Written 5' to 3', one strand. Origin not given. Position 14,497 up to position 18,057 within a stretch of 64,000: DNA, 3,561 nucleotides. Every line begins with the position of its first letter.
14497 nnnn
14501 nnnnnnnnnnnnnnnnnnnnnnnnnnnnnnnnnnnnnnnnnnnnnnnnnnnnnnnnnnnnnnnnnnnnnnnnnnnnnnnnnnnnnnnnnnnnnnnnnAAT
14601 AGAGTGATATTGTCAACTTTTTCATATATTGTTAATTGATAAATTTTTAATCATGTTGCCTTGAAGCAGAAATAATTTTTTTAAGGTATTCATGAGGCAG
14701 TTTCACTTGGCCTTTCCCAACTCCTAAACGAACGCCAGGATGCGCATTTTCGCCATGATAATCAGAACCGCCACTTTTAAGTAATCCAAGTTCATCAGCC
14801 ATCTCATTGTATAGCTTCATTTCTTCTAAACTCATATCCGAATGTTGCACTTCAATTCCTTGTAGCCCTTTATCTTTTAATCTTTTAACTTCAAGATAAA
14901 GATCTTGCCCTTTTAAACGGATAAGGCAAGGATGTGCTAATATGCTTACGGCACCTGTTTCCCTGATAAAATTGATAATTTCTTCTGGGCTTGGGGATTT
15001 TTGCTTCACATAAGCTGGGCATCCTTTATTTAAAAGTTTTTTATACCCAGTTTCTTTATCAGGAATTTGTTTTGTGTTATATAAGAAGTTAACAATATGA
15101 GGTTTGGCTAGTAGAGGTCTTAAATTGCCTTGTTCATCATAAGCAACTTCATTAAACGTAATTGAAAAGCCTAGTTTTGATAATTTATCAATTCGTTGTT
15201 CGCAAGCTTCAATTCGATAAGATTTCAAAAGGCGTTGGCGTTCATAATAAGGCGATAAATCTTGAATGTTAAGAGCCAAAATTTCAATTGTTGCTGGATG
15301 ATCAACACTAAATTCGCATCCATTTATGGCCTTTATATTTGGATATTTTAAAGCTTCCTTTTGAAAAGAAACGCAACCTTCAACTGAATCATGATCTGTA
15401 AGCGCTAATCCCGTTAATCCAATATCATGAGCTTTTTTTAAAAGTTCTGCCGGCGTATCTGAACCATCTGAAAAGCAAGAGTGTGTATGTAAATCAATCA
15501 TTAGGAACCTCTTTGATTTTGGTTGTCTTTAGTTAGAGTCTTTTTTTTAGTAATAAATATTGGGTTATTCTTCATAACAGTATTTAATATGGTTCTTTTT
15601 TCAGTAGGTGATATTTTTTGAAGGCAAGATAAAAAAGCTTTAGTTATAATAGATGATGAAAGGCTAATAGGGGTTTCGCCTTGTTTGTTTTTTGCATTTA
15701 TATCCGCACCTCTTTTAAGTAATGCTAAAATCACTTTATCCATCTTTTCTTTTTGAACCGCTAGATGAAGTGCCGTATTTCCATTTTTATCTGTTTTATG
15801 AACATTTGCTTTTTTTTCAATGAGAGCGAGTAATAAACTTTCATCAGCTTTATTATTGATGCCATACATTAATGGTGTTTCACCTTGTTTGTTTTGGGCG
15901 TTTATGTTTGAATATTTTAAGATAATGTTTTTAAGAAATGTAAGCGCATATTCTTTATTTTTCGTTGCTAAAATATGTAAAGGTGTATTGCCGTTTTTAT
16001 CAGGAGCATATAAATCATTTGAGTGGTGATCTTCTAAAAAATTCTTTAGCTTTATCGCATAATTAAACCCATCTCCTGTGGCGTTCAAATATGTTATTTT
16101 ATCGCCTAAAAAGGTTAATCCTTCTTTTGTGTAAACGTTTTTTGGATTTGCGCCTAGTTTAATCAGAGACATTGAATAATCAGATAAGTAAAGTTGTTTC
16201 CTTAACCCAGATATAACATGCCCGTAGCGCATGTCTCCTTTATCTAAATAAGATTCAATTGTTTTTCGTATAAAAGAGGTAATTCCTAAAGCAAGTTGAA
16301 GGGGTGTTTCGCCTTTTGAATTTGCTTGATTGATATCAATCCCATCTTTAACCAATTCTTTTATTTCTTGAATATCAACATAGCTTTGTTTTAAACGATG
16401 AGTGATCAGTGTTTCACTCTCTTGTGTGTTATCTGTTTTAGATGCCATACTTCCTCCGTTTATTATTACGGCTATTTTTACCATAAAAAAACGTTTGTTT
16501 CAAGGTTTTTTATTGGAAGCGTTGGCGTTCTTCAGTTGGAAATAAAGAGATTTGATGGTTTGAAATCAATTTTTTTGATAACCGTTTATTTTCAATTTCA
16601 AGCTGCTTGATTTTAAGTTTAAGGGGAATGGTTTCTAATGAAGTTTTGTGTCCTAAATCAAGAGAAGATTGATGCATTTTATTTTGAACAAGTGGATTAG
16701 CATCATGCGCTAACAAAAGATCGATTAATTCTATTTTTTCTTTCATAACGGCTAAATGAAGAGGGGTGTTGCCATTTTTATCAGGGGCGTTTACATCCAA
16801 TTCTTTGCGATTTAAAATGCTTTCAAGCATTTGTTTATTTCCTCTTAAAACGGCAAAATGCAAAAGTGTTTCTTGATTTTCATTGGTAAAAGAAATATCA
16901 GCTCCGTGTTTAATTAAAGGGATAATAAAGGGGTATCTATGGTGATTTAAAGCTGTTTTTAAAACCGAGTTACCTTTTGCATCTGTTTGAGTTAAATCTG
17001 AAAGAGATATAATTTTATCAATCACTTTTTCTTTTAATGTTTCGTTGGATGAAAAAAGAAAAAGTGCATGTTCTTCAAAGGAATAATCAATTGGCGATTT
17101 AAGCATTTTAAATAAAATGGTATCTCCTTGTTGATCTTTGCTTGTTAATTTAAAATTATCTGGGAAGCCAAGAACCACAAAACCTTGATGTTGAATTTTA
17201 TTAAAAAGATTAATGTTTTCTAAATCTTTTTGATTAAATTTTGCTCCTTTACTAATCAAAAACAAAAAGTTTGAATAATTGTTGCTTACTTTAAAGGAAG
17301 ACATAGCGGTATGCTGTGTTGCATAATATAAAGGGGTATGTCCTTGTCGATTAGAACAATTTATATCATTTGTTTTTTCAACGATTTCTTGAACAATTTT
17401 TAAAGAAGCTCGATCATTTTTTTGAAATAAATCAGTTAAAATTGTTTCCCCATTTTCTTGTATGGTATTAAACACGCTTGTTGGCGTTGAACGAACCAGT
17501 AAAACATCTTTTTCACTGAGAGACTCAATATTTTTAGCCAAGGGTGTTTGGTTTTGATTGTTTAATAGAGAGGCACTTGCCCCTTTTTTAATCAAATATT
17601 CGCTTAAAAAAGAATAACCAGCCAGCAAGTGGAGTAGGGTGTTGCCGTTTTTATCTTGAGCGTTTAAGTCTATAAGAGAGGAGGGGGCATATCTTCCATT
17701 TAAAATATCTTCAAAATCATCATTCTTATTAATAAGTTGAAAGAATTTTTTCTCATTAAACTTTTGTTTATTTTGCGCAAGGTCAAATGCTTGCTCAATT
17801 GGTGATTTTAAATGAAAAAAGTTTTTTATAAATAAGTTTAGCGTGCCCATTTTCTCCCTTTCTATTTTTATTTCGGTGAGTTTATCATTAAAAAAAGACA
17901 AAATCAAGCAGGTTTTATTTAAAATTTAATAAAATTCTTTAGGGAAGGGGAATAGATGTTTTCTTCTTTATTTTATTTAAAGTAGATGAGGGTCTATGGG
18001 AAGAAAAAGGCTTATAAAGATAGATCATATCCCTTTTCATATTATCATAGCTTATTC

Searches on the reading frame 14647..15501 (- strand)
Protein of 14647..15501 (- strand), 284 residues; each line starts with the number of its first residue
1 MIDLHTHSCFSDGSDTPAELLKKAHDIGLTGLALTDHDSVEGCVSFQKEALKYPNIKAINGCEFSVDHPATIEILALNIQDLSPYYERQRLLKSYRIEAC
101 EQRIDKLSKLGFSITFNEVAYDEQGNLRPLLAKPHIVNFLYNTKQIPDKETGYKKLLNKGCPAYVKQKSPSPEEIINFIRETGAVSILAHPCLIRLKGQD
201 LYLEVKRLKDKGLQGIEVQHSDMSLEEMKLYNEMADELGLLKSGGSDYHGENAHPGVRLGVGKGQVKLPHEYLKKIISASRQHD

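Call 26: search_protein_families(library=pfam, proteins=[window:14647-15501:-], max_evalue=0.00001)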
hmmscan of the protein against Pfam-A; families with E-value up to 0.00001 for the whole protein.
window:14647-15501:- (284 aa): 1 family
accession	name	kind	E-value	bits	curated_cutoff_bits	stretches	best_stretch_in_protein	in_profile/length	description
PF02811.25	PHP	-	2.8e-16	60.7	26.4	1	3-85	1-85/164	PHP domain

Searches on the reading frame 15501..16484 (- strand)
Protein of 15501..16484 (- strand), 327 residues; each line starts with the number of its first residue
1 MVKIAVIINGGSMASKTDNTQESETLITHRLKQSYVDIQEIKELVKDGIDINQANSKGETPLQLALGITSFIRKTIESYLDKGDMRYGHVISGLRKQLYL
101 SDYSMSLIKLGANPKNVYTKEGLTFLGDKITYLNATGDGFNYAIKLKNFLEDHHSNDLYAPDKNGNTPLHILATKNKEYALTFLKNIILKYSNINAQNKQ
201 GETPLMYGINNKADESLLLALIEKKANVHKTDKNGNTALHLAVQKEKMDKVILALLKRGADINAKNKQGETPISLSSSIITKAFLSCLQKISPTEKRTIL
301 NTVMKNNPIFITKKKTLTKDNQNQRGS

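Call 26: search_protein_families(library=pfam, proteins=[window:15501-16484:-], max_evalue=0.00001)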
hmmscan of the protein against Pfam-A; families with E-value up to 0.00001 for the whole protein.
window:15501-16484:- (327 aa): 5 families
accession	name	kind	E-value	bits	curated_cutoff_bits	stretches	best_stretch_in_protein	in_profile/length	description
PF12796.13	Ank_2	-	1.5e-24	86.8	27.3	3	173-266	4-90/90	Ankyrin repeats (3 copies)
PF13637.12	Ank_4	-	1.1e-23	83.2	22.7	1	213-246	8-41/50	Ankyrin repeats (many copies)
PF00023.36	Ank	-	3e-18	65.3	21.1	1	234-267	1-33/33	Ankyrin repeat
PF13857.12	Ank_5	-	3.9e-18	65.8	27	1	221-274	1-54/56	Ankyrin repeats (many copies)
PF13606.12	Ank_3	-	8.4e-14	50.6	22.3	0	234-264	1-30/30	Ankyrin repeat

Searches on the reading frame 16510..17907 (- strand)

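Call 25: search_protein_families(library=pfam, proteins=[window:16510-17907:-], max_evalue=0.00001)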
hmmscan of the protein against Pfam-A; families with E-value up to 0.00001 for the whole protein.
window:16510-17907:- (465 aa): 5 families
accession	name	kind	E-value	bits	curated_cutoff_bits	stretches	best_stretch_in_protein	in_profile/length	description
PF12796.13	Ank_2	-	8.8e-26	90.7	27.3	1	325-408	10-89/90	Ankyrin repeats (3 copies)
PF13637.12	Ank_4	-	4.6e-25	87.6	22.7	1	358-399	10-50/50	Ankyrin repeats (many copies)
PF00023.36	Ank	-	9.3e-19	66.9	21.1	1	378-410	1-33/33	Ankyrin repeat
PF13857.12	Ank_5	-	7.6e-16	58.5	27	0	367-418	4-55/56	Ankyrin repeats (many copies)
PF13606.12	Ank_3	-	5.2e-13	48.2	22.3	0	378-405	1-28/30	Ankyrin repeat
